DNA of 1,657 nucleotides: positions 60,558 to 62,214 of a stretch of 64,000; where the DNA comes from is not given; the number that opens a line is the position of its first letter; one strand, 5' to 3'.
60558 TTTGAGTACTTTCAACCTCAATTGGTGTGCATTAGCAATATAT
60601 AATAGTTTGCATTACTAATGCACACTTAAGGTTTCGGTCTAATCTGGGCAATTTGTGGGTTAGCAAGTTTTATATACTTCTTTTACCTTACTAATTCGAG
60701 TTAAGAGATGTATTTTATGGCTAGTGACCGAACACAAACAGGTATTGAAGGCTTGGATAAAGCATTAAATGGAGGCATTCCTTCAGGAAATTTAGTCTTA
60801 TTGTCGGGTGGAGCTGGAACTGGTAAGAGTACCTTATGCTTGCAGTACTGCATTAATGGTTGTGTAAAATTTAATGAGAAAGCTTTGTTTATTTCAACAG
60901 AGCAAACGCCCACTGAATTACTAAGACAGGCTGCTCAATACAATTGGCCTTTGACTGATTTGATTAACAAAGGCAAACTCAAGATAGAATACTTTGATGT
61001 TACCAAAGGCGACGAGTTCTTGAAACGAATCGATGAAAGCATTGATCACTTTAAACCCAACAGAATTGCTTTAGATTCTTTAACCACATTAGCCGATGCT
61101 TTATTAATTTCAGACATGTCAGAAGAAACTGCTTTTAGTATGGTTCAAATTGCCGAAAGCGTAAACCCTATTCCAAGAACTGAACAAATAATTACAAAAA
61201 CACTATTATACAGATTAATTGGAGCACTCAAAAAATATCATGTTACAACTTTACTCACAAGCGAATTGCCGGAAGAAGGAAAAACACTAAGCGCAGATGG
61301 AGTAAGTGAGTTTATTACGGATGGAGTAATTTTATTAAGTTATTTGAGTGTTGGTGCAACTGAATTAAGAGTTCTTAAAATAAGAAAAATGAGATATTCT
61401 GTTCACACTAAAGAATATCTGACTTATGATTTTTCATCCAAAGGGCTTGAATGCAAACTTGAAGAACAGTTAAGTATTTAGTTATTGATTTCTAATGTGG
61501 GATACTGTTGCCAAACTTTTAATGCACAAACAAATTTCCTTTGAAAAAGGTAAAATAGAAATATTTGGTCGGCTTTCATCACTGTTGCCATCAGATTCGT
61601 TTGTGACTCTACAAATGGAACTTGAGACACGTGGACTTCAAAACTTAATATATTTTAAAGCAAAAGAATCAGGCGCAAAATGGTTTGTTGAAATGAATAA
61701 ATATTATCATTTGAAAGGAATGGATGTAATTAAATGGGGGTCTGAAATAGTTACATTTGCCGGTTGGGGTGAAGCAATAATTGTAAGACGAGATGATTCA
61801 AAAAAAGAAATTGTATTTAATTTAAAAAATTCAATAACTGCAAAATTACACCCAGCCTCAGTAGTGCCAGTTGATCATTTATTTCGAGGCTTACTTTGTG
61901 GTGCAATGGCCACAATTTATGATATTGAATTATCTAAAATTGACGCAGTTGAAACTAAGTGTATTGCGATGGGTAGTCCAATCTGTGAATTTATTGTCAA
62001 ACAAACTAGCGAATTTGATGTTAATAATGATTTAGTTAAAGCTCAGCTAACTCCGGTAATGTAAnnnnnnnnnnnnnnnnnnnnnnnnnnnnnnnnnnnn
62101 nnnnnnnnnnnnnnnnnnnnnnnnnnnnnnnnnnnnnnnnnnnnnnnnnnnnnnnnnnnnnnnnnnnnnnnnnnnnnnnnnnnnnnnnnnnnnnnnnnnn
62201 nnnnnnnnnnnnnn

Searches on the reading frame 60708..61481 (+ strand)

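Call 99: search_protein_families(library=pfam, proteins=[window:60708-61481:+], max_evalue=0.001)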
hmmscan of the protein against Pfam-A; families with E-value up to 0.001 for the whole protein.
window:60708-61481:+ (257 aa): 4 families
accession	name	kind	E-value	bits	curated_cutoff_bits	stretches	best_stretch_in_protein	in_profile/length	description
PF06745.19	ATPase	-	1.7e-48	165.4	26.6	2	10-131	2-133/231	KaiC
PF13481.12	AAA_25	-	7.1e-06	26.2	27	1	9-129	15-156/195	AAA domain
PF03796.21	DnaB_C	-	1.8e-05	24.7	27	1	10-92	3-85/255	DnaB-like helicase C terminal domain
PF08423.17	Rad51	-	0.00033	20.4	22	1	10-79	9-85/244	Rad51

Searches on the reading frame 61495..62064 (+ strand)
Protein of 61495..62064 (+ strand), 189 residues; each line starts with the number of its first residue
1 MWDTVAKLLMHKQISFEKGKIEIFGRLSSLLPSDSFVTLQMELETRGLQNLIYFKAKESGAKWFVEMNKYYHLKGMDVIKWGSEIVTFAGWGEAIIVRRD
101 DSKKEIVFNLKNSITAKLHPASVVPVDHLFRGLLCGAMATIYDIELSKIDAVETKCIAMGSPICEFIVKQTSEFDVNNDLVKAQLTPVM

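Call 43: search_protein_families(library=pfam, proteins=[window:61495-62064:+], max_evalue=0.05)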
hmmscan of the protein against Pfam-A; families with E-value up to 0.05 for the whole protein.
window:61495-62064:+ (189 aa): 1 family
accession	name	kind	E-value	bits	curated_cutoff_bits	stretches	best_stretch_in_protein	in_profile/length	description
PF02830.23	V4R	-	2.4e-05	24.7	31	1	107-169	2-61/62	V4R domain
